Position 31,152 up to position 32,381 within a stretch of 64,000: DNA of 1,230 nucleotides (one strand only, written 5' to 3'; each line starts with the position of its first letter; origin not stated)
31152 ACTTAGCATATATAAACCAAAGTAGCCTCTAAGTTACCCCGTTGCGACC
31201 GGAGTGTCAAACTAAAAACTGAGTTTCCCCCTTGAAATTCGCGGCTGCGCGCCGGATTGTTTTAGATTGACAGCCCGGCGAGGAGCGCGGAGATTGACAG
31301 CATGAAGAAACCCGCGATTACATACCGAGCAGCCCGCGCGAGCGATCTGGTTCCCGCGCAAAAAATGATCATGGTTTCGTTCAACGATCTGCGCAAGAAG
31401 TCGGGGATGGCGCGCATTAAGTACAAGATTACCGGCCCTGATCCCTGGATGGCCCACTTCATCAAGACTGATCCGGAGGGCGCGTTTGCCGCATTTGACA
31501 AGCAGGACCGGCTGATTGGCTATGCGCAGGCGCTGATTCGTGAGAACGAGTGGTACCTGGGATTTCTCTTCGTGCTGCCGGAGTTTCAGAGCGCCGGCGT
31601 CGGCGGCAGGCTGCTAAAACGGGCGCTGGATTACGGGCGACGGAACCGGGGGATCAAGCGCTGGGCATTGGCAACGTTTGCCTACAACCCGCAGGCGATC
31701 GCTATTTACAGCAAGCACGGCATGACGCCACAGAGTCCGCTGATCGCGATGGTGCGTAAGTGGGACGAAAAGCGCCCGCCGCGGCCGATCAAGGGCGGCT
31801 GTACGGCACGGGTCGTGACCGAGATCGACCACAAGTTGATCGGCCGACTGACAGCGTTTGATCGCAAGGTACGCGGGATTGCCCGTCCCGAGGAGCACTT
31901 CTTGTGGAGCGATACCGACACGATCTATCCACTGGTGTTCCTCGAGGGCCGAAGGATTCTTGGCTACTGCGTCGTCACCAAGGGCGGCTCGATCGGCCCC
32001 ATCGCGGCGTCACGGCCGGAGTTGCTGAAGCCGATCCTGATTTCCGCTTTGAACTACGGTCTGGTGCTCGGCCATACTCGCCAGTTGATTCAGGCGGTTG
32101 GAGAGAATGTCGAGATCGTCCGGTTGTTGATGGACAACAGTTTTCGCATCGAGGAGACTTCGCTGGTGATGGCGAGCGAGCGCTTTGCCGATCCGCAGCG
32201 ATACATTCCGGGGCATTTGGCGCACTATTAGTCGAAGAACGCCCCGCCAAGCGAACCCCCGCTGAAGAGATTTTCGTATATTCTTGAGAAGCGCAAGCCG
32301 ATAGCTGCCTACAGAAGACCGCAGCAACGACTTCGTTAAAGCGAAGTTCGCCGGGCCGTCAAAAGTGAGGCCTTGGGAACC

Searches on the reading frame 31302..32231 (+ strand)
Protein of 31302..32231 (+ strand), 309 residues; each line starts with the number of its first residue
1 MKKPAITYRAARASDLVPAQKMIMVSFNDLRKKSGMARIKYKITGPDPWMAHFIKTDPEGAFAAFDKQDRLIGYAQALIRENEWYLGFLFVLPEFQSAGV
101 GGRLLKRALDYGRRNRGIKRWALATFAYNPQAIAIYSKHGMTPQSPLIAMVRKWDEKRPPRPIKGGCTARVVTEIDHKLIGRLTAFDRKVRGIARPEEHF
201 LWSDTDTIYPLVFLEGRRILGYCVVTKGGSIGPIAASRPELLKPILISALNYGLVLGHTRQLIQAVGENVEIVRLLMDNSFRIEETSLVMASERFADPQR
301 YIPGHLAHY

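Call 7: search_protein_families(library=pfam, proteins=[window:31302-32231:+])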
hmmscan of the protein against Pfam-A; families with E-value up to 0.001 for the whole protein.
window:31302-32231:+ (309 aa): 6 families
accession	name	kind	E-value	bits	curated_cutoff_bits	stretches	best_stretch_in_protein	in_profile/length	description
PF00583.31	Acetyltransf_1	-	5.8e-17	62.5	20.7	1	45-141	16-116/116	Acetyltransferase (GNAT) family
PF13508.13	Acetyltransf_7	-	1.9e-10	41.4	27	1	63-140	6-81/84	Acetyltransferase (GNAT) domain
PF13673.13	Acetyltransf_10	-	1.9e-09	38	23.6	1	50-146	23-112/128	Acetyltransferase (GNAT) domain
PF13420.13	Acetyltransf_4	-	5.6e-05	23.7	24.3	1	9-140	2-133/155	Acetyltransferase (GNAT) domain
PF18014.7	Acetyltransf_18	-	0.00016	21.8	22.7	0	185-292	3-110/124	Acetyltransferase (GNAT) domain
PF13302.13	Acetyltransf_3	-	0.00038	21.6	25.4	1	49-142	40-138/138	Acetyltransferase (GNAT) domain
